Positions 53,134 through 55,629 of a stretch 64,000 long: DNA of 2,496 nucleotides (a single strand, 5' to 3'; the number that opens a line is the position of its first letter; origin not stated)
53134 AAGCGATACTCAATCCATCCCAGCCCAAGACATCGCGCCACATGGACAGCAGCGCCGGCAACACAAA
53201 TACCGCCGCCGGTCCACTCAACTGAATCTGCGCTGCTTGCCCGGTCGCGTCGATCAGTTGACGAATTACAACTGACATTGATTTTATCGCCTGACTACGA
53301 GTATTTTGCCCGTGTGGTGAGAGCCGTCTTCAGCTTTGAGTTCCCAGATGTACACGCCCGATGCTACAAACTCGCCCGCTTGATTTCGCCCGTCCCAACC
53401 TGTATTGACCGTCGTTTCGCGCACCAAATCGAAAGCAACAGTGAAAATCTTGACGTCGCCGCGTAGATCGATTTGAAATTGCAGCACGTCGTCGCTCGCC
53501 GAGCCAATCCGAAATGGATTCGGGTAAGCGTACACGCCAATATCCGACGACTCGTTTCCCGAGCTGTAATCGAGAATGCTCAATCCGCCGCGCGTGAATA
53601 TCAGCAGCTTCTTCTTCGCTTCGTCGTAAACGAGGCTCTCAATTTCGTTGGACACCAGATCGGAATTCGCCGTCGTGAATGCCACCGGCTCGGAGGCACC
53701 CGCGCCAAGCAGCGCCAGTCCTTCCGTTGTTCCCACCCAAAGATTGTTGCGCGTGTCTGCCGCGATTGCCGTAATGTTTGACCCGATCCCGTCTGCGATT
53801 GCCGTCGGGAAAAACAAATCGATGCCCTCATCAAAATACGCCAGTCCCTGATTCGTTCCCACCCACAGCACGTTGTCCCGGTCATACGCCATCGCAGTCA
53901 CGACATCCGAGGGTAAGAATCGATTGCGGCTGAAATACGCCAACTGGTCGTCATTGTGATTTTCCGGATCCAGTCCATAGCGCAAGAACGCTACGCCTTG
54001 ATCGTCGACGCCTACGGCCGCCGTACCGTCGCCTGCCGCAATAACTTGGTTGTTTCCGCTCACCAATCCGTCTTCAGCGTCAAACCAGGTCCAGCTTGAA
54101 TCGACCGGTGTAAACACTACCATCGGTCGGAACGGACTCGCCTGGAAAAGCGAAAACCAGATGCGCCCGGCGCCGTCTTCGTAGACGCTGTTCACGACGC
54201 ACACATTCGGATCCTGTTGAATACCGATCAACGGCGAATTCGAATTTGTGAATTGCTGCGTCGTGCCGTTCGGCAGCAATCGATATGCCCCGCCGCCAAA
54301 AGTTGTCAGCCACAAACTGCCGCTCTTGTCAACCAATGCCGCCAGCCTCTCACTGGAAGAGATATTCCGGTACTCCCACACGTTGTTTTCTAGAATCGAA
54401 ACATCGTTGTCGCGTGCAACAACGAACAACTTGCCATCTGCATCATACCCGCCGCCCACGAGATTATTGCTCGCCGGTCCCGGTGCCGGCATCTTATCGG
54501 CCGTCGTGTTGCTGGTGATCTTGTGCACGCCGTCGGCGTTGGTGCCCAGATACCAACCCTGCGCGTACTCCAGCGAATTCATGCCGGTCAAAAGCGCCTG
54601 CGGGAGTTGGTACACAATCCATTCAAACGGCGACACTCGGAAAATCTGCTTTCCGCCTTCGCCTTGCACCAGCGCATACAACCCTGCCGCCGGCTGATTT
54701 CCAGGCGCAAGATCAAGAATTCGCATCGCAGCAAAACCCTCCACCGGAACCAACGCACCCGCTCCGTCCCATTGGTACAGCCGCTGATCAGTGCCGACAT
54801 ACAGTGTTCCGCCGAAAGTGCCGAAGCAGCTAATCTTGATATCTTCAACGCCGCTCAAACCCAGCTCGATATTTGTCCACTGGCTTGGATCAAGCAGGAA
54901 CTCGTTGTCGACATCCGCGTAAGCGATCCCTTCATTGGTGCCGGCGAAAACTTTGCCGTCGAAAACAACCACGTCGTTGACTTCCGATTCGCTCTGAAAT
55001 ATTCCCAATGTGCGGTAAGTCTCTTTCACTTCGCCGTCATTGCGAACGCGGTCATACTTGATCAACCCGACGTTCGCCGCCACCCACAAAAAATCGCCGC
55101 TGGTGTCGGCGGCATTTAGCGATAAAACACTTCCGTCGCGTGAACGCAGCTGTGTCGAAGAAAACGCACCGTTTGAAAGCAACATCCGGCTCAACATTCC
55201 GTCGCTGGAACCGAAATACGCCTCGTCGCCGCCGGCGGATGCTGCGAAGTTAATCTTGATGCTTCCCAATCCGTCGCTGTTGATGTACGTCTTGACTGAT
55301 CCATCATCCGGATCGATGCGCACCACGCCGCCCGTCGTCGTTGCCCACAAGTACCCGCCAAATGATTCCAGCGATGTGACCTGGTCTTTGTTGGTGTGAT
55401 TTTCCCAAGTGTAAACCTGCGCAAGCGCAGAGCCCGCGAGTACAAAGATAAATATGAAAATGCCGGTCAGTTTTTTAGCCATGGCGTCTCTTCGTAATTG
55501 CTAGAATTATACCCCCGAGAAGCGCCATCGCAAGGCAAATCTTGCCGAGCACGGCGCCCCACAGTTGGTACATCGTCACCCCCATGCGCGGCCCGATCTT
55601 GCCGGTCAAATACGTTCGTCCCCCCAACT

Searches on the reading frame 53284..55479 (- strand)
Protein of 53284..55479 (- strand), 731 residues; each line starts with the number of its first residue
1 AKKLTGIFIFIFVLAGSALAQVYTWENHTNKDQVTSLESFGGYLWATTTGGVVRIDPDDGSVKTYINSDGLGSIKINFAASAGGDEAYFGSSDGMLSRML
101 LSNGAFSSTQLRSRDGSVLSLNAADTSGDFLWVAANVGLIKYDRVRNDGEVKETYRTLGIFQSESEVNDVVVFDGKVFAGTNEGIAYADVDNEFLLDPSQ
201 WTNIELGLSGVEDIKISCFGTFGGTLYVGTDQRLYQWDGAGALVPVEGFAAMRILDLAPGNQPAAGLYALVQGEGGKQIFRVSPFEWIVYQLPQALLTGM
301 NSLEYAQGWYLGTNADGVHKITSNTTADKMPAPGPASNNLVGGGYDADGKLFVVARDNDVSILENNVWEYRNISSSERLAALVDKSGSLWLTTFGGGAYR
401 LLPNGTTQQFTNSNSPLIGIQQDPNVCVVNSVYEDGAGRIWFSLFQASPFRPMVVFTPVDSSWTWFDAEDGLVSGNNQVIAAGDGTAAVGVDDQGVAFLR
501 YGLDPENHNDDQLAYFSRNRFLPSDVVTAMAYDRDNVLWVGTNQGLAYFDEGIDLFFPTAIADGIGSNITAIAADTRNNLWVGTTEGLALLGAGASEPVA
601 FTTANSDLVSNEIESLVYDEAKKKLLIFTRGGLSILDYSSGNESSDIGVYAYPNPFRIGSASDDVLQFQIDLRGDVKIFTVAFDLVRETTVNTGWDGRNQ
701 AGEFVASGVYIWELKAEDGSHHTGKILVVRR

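Call 17: search_protein_families(library=pfam, proteins=[window:53284-55479:-], max_evalue=0.001)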
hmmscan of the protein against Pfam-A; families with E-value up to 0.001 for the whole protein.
window:53284-55479:- (731 aa): 3 families
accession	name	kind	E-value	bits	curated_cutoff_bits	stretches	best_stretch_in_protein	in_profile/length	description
PF07494.17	Reg_prop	-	1.8e-14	52.4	20.4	1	522-543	2-23/24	Two component regulator propeller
PF21544.3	PorZ_N_b_propeller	-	4.1e-09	37.3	27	1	121-202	81-154/154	TSS9, PorZ, N-terminal beta-propeller domain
PF21959.2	DUF6923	-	0.0005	20.4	27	0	29-67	129-169/234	Repeat of unknown function (DUF6923)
